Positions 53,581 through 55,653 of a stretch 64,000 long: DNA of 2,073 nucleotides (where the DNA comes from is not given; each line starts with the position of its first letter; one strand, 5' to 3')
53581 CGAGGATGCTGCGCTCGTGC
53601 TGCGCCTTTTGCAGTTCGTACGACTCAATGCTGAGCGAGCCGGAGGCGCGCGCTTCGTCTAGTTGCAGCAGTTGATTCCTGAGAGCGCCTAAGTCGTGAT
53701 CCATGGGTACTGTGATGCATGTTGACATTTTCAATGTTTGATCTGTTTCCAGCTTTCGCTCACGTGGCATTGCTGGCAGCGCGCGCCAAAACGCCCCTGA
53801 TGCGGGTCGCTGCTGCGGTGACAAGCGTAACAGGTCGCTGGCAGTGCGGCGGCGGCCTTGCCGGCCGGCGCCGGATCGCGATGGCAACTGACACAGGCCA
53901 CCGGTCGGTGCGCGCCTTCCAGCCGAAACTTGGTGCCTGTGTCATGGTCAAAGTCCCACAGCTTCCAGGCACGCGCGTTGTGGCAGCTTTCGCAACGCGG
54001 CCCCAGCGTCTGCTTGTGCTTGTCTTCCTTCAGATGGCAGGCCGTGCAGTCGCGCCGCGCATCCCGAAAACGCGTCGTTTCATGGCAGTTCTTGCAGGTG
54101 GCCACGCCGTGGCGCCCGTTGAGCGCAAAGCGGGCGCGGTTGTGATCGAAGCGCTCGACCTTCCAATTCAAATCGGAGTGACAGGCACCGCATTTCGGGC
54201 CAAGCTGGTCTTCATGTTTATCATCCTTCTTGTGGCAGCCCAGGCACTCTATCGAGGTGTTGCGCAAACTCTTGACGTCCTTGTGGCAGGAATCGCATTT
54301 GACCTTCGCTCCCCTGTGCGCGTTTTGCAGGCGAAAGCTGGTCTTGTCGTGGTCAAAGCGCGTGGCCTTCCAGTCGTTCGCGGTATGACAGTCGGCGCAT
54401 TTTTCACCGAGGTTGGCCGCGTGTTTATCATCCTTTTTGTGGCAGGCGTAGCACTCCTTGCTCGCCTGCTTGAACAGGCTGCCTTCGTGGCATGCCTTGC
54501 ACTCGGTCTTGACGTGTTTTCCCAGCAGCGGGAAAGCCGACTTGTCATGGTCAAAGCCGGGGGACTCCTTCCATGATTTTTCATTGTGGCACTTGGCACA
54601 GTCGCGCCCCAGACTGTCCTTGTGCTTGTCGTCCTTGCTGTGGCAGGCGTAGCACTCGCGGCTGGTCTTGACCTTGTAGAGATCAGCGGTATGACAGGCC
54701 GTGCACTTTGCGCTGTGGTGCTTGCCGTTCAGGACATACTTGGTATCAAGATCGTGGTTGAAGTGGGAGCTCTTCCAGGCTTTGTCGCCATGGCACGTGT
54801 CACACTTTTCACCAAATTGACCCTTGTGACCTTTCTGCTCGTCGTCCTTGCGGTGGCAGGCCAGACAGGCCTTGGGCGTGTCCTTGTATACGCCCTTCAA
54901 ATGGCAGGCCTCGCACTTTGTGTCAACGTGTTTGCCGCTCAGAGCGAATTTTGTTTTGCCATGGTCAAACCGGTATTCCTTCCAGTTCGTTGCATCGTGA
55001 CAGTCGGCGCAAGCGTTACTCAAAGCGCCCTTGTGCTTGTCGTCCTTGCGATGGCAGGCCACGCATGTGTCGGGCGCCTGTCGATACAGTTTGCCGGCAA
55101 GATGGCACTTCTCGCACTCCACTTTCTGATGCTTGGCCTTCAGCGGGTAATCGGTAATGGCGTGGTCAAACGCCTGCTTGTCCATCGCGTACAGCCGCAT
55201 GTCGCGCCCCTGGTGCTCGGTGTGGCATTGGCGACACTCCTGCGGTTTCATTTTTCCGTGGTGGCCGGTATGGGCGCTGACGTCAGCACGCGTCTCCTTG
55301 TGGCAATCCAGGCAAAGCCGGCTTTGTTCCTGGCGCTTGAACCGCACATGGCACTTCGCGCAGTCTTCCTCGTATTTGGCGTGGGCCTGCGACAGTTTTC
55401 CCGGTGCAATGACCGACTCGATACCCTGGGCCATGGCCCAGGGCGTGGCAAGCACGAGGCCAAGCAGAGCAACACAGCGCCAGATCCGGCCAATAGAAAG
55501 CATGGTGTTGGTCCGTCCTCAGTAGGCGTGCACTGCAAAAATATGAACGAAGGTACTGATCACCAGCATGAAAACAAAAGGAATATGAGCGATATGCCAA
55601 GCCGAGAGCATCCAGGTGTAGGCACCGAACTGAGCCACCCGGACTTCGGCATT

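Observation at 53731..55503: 24-haem cytochrome c built from eight tandem trihaem modules (a candidate periplasmic haem wire)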

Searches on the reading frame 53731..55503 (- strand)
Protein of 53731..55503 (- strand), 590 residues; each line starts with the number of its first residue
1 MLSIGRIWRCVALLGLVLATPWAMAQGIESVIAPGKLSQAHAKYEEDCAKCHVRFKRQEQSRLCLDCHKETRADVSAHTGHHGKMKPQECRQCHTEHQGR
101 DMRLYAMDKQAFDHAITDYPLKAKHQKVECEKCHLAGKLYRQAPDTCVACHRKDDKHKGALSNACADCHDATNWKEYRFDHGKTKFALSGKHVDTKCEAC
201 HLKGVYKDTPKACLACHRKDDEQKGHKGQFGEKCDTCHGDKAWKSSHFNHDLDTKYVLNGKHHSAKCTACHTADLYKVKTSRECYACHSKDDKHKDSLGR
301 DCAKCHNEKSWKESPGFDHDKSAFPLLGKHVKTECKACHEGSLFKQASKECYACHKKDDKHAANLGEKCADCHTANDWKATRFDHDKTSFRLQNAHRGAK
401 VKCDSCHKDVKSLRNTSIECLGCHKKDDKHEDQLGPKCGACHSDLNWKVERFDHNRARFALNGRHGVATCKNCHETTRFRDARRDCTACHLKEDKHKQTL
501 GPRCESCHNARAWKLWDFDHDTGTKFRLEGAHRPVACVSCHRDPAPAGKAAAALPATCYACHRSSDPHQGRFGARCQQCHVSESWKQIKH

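Call 4: search_protein_families(library=pfam, proteins=[window:53731-55503:-], max_evalue=1)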
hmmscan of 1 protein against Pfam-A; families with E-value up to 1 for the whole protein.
window:53731-55503:- (590 aa): 6 families
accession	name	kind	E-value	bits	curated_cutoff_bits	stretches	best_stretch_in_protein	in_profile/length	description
PF14522.11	Cytochrome_C7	-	1.1e-29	102.4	24.8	9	428-490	6-66/67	Cytochrome c7 and related cytochrome c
PF14537.11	Cytochrom_c3_2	-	1.5e-17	64.3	25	7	416-490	5-78/79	Cytochrome c3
PF02085.21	Cytochrom_CIII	-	3.7e-11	43.7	22.9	3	40-101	27-89/101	Class III cytochrome C family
PF22113.1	Mtrc-MtrF_II-IV_dom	-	5.8e-08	32.9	30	1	484-513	7-40/176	Outer membrane cytochrome MtrC/MtrF-like, domains II/IV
PF15174.11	PRNT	-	0.019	15.4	27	1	117-156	7-48/51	Prion-related protein testis-specific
PF14200.12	RicinB_lectin_2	-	0.1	13.7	25.6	0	346-400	20-71/89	Ricin-type beta-trefoil lectin domain-like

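Call 5: search_protein_families(library=ncbifam, proteins=[window:53731-55503:-], max_evalue=1)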
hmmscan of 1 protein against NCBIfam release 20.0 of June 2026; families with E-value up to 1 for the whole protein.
window:53731-55503:- (590 aa): 6 families
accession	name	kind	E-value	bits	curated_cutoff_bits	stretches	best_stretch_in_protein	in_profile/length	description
NF045713.1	CxxCH_16_HmcA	equivalog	6e-11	41.6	400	5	419-566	113-256/541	sulfate respiration complex hexadecaheme cytochrome HmcA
TIGR02548.2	casB_cse2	equivalog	0.00015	21.9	28.5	1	543-580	52-90/167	type I-E CRISPR-associated protein Cse2/CasB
TIGR03508.1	decahem_SO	subfamily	0.00046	19.7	192.2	3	40-155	89-223/258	DmsE family decaheme c-type cytochrome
NF047727.1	4hemeCytCCctA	equivalog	0.018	15.2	180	1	13-98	9-91/109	tetraheme c-type cytochrome CctA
TIGR01905.1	paired_CXXCH_1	subfamily_domain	0.084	12.8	25.2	1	82-110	1-29/41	doubled CXXCH domain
NF041028.1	decahem_GSU2203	exception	0.35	10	325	3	39-100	119-187/317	GSU2203 family decaheme c-type cytochrome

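Call 8: search_solved_structures(query=window:53731-55503:-, max_evalue=0.01, show_alignments=2)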
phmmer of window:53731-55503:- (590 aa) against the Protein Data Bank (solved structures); distinct sequences matched with E-value up to 0.01: 0.

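Call 9: find_homologous_proteins(query=window:53731-55503:-)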
Query window:53731-55503:- (590 aa): 5511 proteins with E <= 0.001 among 8000 candidates; the best 120 are listed.
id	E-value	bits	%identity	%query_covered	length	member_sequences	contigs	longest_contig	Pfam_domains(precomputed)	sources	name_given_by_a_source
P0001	0.0e+0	1223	85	100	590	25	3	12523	PF14537.12,PF02085.22,PF14522.12,PF22113.2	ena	-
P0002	0.0e+0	1170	82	100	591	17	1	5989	PF14537.12,PF02085.22,PF14522.12,PF22113.2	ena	-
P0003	0.0e+0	1116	78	100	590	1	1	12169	PF14537.12,PF02085.22,PF14522.12,PF22113.2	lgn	-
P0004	0.0e+0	1114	78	100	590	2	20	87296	PF14537.12,PF02085.22,PF14522.12,PF22113.2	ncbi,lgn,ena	-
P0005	0.0e+0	1071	78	96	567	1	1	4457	PF14537.12,PF02085.22,PF14522.12,PF22113.2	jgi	jgi:hypothetical protein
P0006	0.0e+0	1071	76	100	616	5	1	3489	PF14537.12,PF02085.22,PF14522.12,PF22113.2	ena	-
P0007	0.0e+0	1066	45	98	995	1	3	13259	PF12285.13,PF14537.12,PF02085.22,PF14522.12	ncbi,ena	-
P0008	0.0e+0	1033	73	97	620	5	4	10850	PF14537.12,PF02085.22,PF14522.12,PF22113.2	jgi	jgi:hypothetical protein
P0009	0.0e+0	1027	59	96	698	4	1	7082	PF14537.12,PF12511.14,PF02085.22,PF14522.12,PF22113.2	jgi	-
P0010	0.0e+0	1023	52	99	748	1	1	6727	PF14537.12,PF02085.22,PF14522.12,PF22113.2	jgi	jgi:nitrate/TMAO reductase-like tetraheme cytochrome c subunit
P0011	0.0e+0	1023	59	98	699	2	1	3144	PF14537.12,PF02085.22,PF14522.12,PF22113.2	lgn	-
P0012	2.4e-297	1006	37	92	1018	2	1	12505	PF14537.12,PF02085.22,PF14522.12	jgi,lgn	jgi:hypothetical protein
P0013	5.3e-297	1005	41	98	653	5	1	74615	PF14537.12,PF02085.22,PF14522.12,PF22113.2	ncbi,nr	ncbi:MAG: cytochrome C [Nitrospirae bacterium]|nr:cytochrome C [Nitrospirota bacterium]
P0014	9.5e-293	991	47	98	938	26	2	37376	PF14537.12,PF02085.22,PF14522.12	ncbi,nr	ncbi:MAG: cytochrome c3 family protein [Nitrospira sp.]|nr:hypothetical protein [Nitrospira sp.]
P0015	7.7e-292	988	70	99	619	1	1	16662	PF14537.12,PF02085.22,PF14522.12,PF22113.2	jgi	jgi:hypothetical protein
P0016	1.6e-285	967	45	94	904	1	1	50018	PF14537.12,PF02085.22,PF14522.12,PF22113.2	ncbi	-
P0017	4.7e-285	965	68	99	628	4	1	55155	PF14537.12,PF02085.22,PF14522.12,PF22113.2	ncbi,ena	-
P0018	2.7e-284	963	46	94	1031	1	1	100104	PF14537.12,PF02085.22,PF14522.12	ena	-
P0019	5.3e-284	962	44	99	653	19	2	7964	PF14537.12,PF02085.22,PF14522.12,PF22113.2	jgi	jgi:hypothetical protein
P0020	8.5e-282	955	67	99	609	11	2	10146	PF14537.12,PF02085.22,PF14522.12,PF22113.2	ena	-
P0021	5.2e-280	949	66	99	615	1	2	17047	PF14537.12,PF02085.22,PF14522.12,PF22113.2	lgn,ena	-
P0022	1.4e-279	947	46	99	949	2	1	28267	PF14537.12,PF02085.22,PF14522.12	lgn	-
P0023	2.9e-278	943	67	99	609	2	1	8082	PF14537.12,PF02085.22,PF14522.12,PF22113.2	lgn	-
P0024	3.8e-278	943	66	99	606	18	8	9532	PF14537.12,PF02085.22,PF14522.12,PF22113.2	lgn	-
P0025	1.2e-277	941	55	97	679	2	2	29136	PF14537.12,PF02085.22,PF14522.12,PF22113.2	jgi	jgi:hypothetical protein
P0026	3.5e-274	929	41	98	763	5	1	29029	PF14537.12,PF02085.22,PF14522.12,PF22113.2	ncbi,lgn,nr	ncbi:MAG: cytochrome C [Nitrospiraceae bacterium]|nr:cytochrome C [Nitrospiraceae bacterium]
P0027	3.6e-274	929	48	96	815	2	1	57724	PF14537.12,PF02085.22,PF14522.12,PF22113.2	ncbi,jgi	ncbi:MAG: hypothetical protein RIQ60_3132 [Pseudomonadota bacterium]|jgi:hypothetical protein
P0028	5.3e-274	929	50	100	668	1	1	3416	PF14537.12,PF12511.14,PF02085.22,PF14522.12,PF22113.2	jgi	jgi:hypothetical protein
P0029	5.5e-274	929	54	96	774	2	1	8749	PF14537.12,PF02085.22,PF14522.12,PF22113.2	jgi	jgi:hypothetical protein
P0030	1.9e-273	927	53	97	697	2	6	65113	PF14537.12,PF02085.22,PF14522.12,PF22113.2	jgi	jgi:Class III cytochrome C family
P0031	6.9e-272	922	65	99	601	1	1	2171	PF14537.12,PF02085.22,PF14522.12,PF22113.2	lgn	-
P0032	9.2e-272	921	52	96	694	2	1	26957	PF14537.12,PF02085.22,PF14522.12,PF22113.2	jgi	jgi:hypothetical protein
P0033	5.1e-271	919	52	95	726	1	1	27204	PF14537.12,PF12511.14,PF02085.22,PF14522.12,PF22113.2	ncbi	ncbi:MAG: cytochrome c3 family protein [Burkholderiaceae bacterium]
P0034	3.1e-269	913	45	99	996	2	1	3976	PF14537.12,PF02085.22,PF14522.12,PF22113.2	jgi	jgi:hypothetical protein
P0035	2.5e-266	903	38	96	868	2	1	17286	PF14537.12,PF02085.22,PF14522.12,PF22113.2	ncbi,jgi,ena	jgi:hypothetical protein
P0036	3.5e-266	903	51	99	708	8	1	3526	PF14537.12,PF02085.22,PF14522.12,PF22113.2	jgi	jgi:hypothetical protein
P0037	3.5e-265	900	54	97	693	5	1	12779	PF14537.12,PF02085.22,PF14522.12,PF22113.2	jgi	-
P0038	5.7e-265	899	54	97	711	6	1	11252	PF14537.12,PF02085.22,PF14522.12,PF22113.2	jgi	jgi:hypothetical protein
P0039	8.5e-265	898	64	98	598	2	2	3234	PF14537.12,PF02085.22,PF14522.12,PF22113.2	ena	-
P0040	4.5e-264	896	47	96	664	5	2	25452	PF14537.12,PF02085.22,PF14522.12,PF22113.2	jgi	jgi:hypothetical protein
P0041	2.1e-263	894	48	99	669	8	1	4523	PF14537.12,PF02085.22,PF14522.12,PF22113.2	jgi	jgi:hypothetical protein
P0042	8.3e-262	889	64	100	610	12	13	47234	PF14537.12,PF02085.22,PF14522.12,PF22113.2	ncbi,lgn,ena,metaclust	ncbi:MAG: cytochrome C [Burkholderiales bacterium]|metaclust:\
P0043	4.0e-261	886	46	89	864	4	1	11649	PF14537.12,PF02085.22,PF14522.12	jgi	jgi:hypothetical protein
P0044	2.6e-260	884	47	99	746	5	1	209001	PF14537.12,PF02085.22,PF14522.12,PF22113.2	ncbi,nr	ncbi:MAG: cytochrome C [Betaproteobacteria bacterium]|nr:cytochrome C [Betaproteobacteria bacterium]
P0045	4.0e-260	883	65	96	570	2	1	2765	PF14537.12,PF02085.22,PF14522.12,PF22113.2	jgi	jgi:hypothetical protein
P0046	5.9e-260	882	50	97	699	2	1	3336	PF14537.12,PF02085.22,PF14522.12,PF22113.2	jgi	jgi:hypothetical protein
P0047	2.6e-259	880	45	97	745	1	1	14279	PF14537.12,PF02085.22,PF14522.12,PF22113.2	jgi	jgi:hypothetical protein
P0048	1.5e-258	878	49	97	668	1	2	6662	PF14537.12,PF02085.22,PF14522.12,PF22113.2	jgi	jgi:hypothetical protein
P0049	2.4e-258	877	63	98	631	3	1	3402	PF14537.12,PF02085.22,PF14522.12,PF22113.2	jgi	jgi:hypothetical protein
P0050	1.0e-254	865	62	98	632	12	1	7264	PF14537.12,PF02085.22,PF14522.12,PF22113.2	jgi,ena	-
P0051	3.1e-254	864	47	99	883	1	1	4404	PF14537.12,PF02085.22,PF14522.12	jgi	jgi:hypothetical protein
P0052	5.6e-254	863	63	97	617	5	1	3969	PF14537.12,PF02085.22,PF14522.12,PF22113.2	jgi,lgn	jgi:hypothetical protein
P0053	9.4e-254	862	63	97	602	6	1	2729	PF14537.12,PF02085.22,PF14522.12,PF22113.2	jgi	jgi:hypothetical protein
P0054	2.2e-253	861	55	95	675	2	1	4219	PF14537.12,PF02085.22,PF14522.12,PF22113.2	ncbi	-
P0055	5.5e-253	859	43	98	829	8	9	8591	PF14537.12,PF02085.22,PF14522.12,PF22113.2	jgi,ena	jgi:hypothetical protein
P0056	7.9e-253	859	62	96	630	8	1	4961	PF14537.12,PF02085.22,PF14522.12,PF22113.2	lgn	-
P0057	9.4e-253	859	62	99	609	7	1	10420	PF14537.12,PF02085.22,PF14522.12,PF22113.2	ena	-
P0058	4.3e-252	856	63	98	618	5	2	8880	PF14537.12,PF02085.22,PF14522.12,PF22113.2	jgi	-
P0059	1.2e-251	855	61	99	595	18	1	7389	PF14537.12,PF02085.22,PF14522.12,PF22113.2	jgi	jgi:Class III cytochrome C family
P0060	2.1e-251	854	45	98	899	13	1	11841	PF14537.12,PF02085.22,PF14522.12,PF22113.2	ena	-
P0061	3.8e-251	853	62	98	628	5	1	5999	PF14537.12,PF02085.22,PF14522.12,PF22113.2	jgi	-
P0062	2.5e-250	851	45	96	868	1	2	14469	PF14537.12,PF02085.22,PF14522.12,PF22113.2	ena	-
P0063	5.4e-250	850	61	98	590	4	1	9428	PF14537.12,PF02085.22,PF14522.12,PF22113.2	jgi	jgi:hypothetical protein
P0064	1.9e-249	848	61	96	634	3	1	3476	PF14537.12,PF02085.22,PF14522.12,PF22113.2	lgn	-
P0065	2.3e-249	847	50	98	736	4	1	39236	PF14537.12,PF02085.22,PF14522.12,PF22113.2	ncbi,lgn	-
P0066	6.4e-249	846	48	99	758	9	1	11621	PF14537.12,PF02085.22,PF14522.12,PF22113.2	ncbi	-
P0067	1.2e-248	845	61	98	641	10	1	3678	PF14537.12,PF02085.22,PF14522.12,PF22113.2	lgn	-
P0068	1.4e-248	845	61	100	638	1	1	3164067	PF14537.12,PF02085.22,PF14522.12,PF22113.2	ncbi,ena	-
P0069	1.4e-248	845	45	98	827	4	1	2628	PF14537.12,PF02085.22,PF14522.12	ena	-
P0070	2.3e-248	844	59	100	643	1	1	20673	PF14537.12,PF02085.22,PF14522.12,PF22113.2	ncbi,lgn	-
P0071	4.6e-248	843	60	98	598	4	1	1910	PF14537.12,PF02085.22,PF14522.12,PF22113.2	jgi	jgi:hypothetical protein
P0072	1.8e-247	841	60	99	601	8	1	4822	PF14537.12,PF02085.22,PF14522.12,PF22113.2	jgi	-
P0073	1.9e-247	841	60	98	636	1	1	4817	PF14537.12,PF02085.22,PF14522.12,PF22113.2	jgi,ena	-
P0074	2.7e-247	841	52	98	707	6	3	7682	PF14537.12,PF02085.22,PF14522.12,PF22113.2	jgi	jgi:hypothetical protein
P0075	3.7e-247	840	50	95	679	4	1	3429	PF14537.12,PF02085.22,PF14522.12,PF22113.2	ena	-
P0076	6.4e-247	839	59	100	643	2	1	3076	PF14537.12,PF02085.22,PF14522.12,PF22113.2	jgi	jgi:hypothetical protein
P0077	6.5e-247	839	61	96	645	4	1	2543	PF14537.12,PF02085.22,PF14522.12,PF22113.2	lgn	-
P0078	1.2e-246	838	59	99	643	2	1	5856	PF14537.12,PF02085.22,PF14522.12,PF22113.2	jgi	jgi:hypothetical protein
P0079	1.4e-246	838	46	96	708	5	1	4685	PF14537.12,PF02085.22,PF14522.12,PF22113.2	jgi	-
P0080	1.8e-246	838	59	99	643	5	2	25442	PF14537.12,PF02085.22,PF14522.12,PF22113.2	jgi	jgi:hypothetical protein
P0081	2.1e-246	838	60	99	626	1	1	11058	PF14537.12,PF12511.14,PF02085.22,PF14522.12,PF22113.2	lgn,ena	-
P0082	2.2e-246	838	59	100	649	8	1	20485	PF14537.12,PF12511.14,PF02085.22,PF14522.12,PF22113.2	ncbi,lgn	-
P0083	2.2e-246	838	60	99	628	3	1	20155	PF14537.12,PF02085.22,PF14522.12,PF22113.2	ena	-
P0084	9.0e-246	836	51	92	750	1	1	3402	PF14537.12,PF02085.22,PF14522.12,PF22113.2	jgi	jgi:hypothetical protein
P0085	3.5e-245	834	60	100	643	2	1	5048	PF14537.12,PF02085.22,PF14522.12,PF22113.2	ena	-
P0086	4.3e-245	833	60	100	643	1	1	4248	PF14537.12,PF02085.22,PF14522.12,PF22113.2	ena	-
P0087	4.3e-245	833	60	100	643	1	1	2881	PF14537.12,PF02085.22,PF14522.12,PF22113.2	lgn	-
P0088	5.4e-245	833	59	100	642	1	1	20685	PF14537.12,PF02085.22,PF14522.12,PF22113.2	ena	-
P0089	5.8e-245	833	49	97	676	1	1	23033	PF14537.12,PF02085.22,PF14522.12,PF22113.2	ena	-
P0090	6.4e-245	833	61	98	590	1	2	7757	PF14537.12,PF02085.22,PF14522.12,PF22113.2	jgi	jgi:hypothetical protein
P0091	7.4e-245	833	44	99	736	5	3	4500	PF14537.12,PF02085.22,PF14522.12,PF22113.2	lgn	-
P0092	8.7e-245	832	60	100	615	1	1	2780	PF14537.12,PF02085.22,PF14522.12,PF22113.2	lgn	-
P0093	1.2e-244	832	60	97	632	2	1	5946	PF14537.12,PF02085.22,PF14522.12,PF22113.2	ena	-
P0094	1.4e-244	832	59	99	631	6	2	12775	PF14537.12,PF02085.22,PF14522.12,PF22113.2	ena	-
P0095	1.8e-244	831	51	97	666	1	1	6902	PF14537.12,PF02085.22,PF14522.12,PF22113.2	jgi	jgi:hypothetical protein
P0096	3.0e-244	831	60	97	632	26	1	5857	PF14537.12,PF02085.22,PF14522.12,PF22113.2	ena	-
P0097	3.3e-244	830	60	98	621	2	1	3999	PF14537.12,PF02085.22,PF14522.12,PF22113.2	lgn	-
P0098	4.0e-244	830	60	98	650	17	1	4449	PF14537.12,PF02085.22,PF14522.12,PF22113.2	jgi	jgi:hypothetical protein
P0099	5.2e-244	830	60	97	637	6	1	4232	PF14537.12,PF02085.22,PF14522.12,PF22113.2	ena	-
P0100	5.4e-244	830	60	100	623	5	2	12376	PF14537.12,PF02085.22,PF14522.12,PF22113.2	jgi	jgi:hypothetical protein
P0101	6.8e-244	829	55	97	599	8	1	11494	PF14537.12,PF02085.22,PF14522.12,PF22113.2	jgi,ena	-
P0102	1.1e-243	829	59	100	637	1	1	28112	PF14537.12,PF02085.22,PF14522.12,PF22113.2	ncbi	-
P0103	1.2e-243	829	60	98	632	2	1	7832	PF14537.12,PF02085.22,PF14522.12,PF22113.2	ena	-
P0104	1.3e-243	828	61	96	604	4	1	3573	PF14537.12,PF02085.22,PF14522.12,PF22113.2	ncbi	-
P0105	1.4e-243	828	59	99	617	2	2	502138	PF14537.12,PF02085.22,PF14522.12,PF22113.2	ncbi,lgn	-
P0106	1.5e-243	828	60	99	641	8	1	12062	PF14537.12,PF02085.22,PF14522.12,PF22113.2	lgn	-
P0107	1.5e-243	828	58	99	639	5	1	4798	PF14537.12,PF02085.22,PF14522.12,PF22113.2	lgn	-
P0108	2.2e-243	828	60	98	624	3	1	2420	PF14537.12,PF02085.22,PF14522.12,PF22113.2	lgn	-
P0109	2.5e-243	828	60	99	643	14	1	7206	PF14537.12,PF12511.14,PF02085.22,PF14522.12,PF22113.2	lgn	-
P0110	3.7e-243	827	59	99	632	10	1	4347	PF14537.12,PF02085.22,PF14522.12,PF22113.2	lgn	-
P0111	4.0e-243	827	59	99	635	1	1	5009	PF14537.12,PF02085.22,PF14522.12,PF22113.2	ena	-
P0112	5.1e-243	826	59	100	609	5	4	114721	PF14537.12,PF02085.22,PF14522.12,PF22113.2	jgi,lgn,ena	-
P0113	5.6e-243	826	60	99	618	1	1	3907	PF14537.12,PF02085.22,PF14522.12,PF22113.2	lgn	-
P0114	5.6e-243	826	59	98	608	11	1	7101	PF14537.12,PF02085.22,PF14522.12,PF22113.2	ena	-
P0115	7.3e-243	826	60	99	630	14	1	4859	PF14537.12,PF02085.22,PF14522.12,PF22113.2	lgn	-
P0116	7.7e-243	826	60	97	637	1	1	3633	PF14537.12,PF02085.22,PF14522.12,PF22113.2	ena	-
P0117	8.2e-243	826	60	96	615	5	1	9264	PF14537.12,PF02085.22,PF14522.12,PF22113.2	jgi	jgi:hypothetical protein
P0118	8.8e-243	826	60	98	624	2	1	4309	PF14537.12,PF02085.22,PF14522.12,PF22113.2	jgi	jgi:hypothetical protein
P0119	1.1e-242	825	59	100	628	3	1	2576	PF14537.12,PF02085.22,PF14522.12,PF22113.2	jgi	-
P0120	1.2e-242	825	60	98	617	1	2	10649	PF14537.12,PF02085.22,PF14522.12,PF22113.2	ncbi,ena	-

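Call 10: find_encoding_contigs(protein=P0068, flank=10000, max_places=2)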
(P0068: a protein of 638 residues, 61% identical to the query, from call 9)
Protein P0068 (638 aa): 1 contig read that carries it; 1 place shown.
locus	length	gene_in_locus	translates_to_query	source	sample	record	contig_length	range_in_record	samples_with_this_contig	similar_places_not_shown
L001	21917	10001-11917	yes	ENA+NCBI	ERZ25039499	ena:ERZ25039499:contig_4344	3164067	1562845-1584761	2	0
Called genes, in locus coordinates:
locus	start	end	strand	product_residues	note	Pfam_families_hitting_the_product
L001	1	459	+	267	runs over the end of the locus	PF00588:SpoU_methylase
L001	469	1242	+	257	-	PF25087:GMPPB_C (faint), PF14602:Hexapep_2 (faint), PF00132:Hexapep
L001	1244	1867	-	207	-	PF00994:MoCF_biosynth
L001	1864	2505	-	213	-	PF04751:DarP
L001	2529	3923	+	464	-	PF01523:PmbA_TldD_1st, PF19290:PmbA_TldD_2nd, PF19289:PmbA_TldD_3rd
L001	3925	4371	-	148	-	PF09424:YqeY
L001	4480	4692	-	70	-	PF01165:Ribosomal_S21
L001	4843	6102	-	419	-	PF00890:FAD_binding_2 (weak), PF01266:DAO (weak), PF03486:HI0933_like, PF05834:Lycopene_cycl (faint), PF07992:Pyr_redox_2 (weak), PF13738:Pyr_redox_3 (faint), PF22780:HI0933_like_1st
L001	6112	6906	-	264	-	PF00590:TP_methylase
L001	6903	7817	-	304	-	PF02885:Glycos_trans_3N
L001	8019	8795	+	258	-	PF02535:Zip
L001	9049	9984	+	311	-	-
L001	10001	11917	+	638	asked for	PF02085:Cytochrom_CIII (faint), PF22113:Mtrc-MtrF_II-IV_dom (faint), PF14522:Cytochrome_C7 (faint), PF14537:Cytochrom_c3_2 (faint)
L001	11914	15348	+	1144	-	-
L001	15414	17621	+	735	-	-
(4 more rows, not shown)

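Call 11: find_encoding_contigs(protein=P0004, flank=10000, max_places=3)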
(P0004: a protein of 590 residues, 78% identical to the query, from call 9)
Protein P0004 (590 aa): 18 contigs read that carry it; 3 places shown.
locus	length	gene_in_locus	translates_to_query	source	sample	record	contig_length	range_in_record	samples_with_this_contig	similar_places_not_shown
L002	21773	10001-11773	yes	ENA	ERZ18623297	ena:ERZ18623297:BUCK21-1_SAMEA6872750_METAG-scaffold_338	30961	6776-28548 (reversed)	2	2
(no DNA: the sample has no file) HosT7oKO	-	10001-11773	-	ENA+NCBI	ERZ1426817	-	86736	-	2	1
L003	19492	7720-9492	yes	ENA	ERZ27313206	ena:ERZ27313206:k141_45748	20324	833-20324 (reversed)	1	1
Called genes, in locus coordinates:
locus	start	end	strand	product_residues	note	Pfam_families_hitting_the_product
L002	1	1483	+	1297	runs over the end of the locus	?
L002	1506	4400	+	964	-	-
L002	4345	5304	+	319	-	PF11005:DUF2844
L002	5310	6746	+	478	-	PF11925:DUF3443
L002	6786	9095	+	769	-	PF25852:DUF6242_C (faint)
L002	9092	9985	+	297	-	-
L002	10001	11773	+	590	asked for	PF02085:Cytochrom_CIII (faint), PF22113:Mtrc-MtrF_II-IV_dom (faint), PF14537:Cytochrom_c3_2 (faint), PF14522:Cytochrome_C7 (weak)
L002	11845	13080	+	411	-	PF23914:TPR_CcmH_CycH, PF07719:TPR_2 (faint), PF23892:Ig_CycH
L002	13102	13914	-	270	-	PF01925:TauE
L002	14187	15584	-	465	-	-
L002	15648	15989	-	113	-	PF05164:ZapA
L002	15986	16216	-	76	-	-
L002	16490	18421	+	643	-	PF07715:Plug, PF00593:TonB_dep_Rec_b-barrel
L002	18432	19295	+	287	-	PF01497:Peripla_BP_2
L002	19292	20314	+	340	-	PF01032:FecCD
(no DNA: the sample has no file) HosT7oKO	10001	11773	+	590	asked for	PF02085:Cytochrom_CIII (faint), PF22113:Mtrc-MtrF_II-IV_dom (faint), PF14537:Cytochrom_c3_2 (faint), PF14522:Cytochrome_C7 (weak)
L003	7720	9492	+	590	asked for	PF02085:Cytochrom_CIII (faint), PF22113:Mtrc-MtrF_II-IV_dom (faint), PF14537:Cytochrom_c3_2 (faint), PF14522:Cytochrome_C7 (weak)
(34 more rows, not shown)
